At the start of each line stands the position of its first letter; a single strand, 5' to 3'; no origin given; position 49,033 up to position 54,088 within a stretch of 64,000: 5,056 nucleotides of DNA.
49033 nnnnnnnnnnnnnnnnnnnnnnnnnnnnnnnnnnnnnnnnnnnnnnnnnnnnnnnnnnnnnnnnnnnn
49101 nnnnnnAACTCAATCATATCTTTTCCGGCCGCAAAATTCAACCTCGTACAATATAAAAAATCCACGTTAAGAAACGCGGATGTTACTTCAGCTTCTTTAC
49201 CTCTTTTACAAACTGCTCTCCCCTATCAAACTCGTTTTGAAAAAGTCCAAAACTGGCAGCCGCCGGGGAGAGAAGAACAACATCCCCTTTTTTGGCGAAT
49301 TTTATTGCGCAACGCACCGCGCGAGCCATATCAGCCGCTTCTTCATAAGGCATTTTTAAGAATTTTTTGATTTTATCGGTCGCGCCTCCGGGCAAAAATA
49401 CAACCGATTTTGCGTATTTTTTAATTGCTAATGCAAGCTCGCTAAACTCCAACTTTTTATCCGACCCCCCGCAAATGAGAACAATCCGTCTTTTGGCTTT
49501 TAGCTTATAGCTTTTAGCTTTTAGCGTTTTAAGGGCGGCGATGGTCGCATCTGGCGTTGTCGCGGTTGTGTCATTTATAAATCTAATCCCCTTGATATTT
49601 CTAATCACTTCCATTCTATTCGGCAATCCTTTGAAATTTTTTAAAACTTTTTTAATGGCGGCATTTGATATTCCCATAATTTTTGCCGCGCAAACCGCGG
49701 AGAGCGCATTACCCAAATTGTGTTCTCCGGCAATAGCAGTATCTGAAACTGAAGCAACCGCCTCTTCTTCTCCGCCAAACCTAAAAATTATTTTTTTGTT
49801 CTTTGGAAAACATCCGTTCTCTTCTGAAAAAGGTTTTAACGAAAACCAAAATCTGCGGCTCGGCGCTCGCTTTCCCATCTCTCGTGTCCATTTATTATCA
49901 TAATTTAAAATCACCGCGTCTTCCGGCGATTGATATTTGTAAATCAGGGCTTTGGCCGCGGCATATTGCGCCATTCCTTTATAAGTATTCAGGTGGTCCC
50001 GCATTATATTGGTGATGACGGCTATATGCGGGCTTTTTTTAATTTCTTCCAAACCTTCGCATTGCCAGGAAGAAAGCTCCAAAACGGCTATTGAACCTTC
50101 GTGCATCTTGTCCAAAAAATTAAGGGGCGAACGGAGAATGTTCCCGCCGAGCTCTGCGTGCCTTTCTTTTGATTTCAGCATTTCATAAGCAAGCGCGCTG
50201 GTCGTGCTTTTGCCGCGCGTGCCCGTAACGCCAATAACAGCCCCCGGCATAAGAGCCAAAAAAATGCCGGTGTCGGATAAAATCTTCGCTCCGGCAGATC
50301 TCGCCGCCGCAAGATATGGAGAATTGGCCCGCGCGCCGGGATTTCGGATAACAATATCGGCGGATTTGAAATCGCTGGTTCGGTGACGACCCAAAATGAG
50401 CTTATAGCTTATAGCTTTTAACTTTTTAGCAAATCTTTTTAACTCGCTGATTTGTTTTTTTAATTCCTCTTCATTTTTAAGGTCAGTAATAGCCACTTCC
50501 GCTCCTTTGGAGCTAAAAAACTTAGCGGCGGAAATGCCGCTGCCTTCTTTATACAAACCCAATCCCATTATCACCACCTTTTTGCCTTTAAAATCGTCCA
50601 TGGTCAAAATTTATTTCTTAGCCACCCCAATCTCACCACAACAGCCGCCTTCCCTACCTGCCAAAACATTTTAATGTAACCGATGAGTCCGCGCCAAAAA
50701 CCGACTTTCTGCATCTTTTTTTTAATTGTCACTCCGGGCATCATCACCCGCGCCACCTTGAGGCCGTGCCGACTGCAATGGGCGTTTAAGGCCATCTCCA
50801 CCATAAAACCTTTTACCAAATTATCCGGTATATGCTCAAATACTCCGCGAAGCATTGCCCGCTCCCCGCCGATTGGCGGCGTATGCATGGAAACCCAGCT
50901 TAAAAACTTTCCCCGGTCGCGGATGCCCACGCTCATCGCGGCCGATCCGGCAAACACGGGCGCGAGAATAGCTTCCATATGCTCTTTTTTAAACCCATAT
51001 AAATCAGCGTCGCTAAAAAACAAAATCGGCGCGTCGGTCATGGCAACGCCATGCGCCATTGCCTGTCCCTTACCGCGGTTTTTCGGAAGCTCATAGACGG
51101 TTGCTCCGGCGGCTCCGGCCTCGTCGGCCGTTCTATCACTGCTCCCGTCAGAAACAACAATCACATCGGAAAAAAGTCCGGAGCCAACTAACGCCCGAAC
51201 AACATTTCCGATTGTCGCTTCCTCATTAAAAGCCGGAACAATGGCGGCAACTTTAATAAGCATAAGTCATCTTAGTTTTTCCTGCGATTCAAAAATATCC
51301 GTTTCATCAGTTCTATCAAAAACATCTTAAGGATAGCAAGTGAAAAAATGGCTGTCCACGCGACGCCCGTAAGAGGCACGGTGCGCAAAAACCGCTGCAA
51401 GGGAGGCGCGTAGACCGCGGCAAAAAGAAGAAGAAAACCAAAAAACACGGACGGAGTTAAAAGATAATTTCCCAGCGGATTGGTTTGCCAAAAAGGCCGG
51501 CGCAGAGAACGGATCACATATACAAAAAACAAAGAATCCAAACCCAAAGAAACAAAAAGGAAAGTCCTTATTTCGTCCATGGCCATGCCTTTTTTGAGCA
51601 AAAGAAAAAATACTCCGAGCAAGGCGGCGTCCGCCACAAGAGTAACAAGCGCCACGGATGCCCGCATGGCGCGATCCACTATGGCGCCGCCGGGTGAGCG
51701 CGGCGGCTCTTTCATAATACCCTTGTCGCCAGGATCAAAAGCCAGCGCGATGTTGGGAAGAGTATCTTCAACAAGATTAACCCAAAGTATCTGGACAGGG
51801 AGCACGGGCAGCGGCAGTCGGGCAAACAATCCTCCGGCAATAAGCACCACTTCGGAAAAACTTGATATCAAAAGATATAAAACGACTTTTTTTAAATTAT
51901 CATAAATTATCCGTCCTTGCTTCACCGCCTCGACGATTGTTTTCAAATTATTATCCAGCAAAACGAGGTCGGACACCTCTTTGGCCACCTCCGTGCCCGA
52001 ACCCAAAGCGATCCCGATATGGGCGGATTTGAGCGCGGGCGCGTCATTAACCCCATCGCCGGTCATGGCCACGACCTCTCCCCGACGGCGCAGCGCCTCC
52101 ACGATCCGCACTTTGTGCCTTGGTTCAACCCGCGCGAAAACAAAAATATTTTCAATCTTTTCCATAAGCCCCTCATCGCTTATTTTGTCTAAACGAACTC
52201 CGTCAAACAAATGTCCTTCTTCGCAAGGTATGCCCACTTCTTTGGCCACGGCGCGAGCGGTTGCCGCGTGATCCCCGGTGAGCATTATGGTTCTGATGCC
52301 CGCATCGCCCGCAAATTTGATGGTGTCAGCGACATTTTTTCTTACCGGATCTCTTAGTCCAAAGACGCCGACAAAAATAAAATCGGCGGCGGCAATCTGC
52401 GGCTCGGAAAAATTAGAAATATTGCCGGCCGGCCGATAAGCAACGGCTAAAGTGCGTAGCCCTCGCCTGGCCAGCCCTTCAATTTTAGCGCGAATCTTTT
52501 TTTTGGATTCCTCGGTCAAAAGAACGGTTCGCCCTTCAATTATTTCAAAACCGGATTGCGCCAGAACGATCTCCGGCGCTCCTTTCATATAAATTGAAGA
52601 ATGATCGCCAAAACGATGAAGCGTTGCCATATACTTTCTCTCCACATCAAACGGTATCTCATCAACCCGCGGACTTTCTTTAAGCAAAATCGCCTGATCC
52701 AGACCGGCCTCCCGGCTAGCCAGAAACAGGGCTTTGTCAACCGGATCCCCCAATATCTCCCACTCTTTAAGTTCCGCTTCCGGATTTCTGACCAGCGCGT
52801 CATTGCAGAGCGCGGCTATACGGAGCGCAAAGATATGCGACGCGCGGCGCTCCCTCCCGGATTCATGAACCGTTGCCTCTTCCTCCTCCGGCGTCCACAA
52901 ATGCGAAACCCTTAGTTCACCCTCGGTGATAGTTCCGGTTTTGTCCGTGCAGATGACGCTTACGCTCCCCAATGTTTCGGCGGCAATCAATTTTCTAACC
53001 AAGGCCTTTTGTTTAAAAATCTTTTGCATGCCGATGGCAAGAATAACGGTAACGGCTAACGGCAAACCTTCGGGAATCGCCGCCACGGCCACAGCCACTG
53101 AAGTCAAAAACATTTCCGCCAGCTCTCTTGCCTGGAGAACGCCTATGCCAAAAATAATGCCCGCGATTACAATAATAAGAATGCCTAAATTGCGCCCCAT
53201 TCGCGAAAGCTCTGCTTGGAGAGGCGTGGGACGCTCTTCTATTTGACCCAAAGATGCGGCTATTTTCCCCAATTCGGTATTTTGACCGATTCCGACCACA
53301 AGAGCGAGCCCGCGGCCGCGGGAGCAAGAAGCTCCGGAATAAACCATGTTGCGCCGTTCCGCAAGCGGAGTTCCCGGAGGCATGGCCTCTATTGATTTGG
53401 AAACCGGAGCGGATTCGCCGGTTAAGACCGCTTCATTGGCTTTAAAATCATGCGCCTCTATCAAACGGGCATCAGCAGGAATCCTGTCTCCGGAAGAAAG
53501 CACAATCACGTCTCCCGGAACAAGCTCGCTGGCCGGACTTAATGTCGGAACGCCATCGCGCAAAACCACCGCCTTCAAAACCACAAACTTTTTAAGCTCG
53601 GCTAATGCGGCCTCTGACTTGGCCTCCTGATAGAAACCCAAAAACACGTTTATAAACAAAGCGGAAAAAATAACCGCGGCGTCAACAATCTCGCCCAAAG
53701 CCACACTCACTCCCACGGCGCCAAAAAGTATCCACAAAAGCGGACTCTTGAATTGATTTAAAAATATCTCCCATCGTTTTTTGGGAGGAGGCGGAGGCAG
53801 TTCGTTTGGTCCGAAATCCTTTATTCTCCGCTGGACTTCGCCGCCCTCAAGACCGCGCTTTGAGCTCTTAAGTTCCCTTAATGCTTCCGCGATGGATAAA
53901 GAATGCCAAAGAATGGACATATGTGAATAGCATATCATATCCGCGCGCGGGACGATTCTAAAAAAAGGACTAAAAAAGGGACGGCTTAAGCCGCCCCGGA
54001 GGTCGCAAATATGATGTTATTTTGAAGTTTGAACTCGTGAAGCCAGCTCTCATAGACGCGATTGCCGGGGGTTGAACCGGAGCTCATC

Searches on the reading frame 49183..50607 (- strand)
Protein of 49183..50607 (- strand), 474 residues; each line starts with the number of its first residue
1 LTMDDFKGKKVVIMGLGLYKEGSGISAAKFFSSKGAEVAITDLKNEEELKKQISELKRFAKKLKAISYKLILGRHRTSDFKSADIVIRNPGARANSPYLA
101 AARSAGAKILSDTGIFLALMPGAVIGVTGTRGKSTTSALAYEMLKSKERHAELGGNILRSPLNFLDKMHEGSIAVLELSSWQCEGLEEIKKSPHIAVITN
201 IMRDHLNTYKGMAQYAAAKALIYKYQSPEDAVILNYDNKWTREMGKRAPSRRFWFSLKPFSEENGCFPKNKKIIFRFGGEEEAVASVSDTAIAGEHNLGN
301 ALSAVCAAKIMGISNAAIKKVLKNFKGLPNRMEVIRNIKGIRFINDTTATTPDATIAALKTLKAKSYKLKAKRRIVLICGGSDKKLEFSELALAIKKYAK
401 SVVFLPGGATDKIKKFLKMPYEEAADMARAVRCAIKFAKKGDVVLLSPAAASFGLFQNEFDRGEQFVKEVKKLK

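Call 65: search_protein_families(library=pfam, proteins=[window:49183-50607:-], max_evalue=0.000001)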
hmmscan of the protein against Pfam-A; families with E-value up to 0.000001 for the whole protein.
window:49183-50607:- (474 aa): 3 families
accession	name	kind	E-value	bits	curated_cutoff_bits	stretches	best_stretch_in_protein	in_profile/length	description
PF08245.18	Mur_ligase_M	-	6.9e-27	95.2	24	1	127-308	1-200/200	Mur ligase middle domain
PF02875.26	Mur_ligase_C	-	6e-17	63.1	28.4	1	330-449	1-126/127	Mur ligase, glutamate ligase domain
PF21799.2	MurD-like_N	-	2.3e-10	41.1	27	1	9-110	1-87/88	Mur ligase MurD-like, N-terminal domain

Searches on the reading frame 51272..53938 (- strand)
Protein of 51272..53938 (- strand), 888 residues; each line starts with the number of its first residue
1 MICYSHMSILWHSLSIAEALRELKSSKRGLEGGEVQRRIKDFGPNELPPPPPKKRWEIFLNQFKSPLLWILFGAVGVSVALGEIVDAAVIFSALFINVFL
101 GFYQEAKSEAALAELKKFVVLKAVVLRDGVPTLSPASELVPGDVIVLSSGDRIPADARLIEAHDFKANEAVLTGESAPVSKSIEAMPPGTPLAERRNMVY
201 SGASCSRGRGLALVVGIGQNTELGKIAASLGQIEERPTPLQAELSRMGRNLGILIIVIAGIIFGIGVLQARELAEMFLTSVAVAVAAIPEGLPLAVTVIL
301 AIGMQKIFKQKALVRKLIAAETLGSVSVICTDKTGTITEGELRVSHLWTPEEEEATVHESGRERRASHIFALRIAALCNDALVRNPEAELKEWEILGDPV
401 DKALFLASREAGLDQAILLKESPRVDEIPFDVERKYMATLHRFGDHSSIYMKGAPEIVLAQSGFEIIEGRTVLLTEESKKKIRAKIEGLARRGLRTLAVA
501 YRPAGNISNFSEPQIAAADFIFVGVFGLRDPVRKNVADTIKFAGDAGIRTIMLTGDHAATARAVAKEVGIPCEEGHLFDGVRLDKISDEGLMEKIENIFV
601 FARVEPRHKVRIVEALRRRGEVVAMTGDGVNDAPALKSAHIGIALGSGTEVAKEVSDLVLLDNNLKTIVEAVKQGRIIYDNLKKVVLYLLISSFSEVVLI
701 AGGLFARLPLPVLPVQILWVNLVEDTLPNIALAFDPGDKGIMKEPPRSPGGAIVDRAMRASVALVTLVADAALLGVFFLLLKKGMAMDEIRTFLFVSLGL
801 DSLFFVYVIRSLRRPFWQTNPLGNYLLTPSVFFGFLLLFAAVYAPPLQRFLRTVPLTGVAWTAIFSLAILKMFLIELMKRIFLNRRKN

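Call 9: search_protein_families(library=pfam, proteins=[window:51272-53938:-], max_evalue=0.0001)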
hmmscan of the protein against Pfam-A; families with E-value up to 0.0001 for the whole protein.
window:51272-53938:- (888 aa): 6 families
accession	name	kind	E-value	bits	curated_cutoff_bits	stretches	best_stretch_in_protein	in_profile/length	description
PF00122.25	E1-E2_ATPase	-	1.4e-49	168.5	28.1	1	122-309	6-180/181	E1-E2 ATPase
PF00689.26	Cation_ATPase_C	-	2.8e-40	138.4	27.3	1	709-881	1-175/175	Cation transporting ATPase, C-terminus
PF00690.31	Cation_ATPase_N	-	2.1e-20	72.6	20.4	1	11-78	1-69/69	Cation transporter/ATPase, N-terminus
PF00702.32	Hydrolase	-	7.1e-20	72.6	26.4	1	327-640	2-191/191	haloacid dehalogenase-like hydrolase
PF13246.12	Cation_ATPase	-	1.9e-18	66.7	21.7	1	376-462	1-88/91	Cation transport ATPase (P-type)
PF08282.18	Hydrolase_3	-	5.4e-06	26.8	20.9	1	613-670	196-253/255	haloacid dehalogenase-like hydrolase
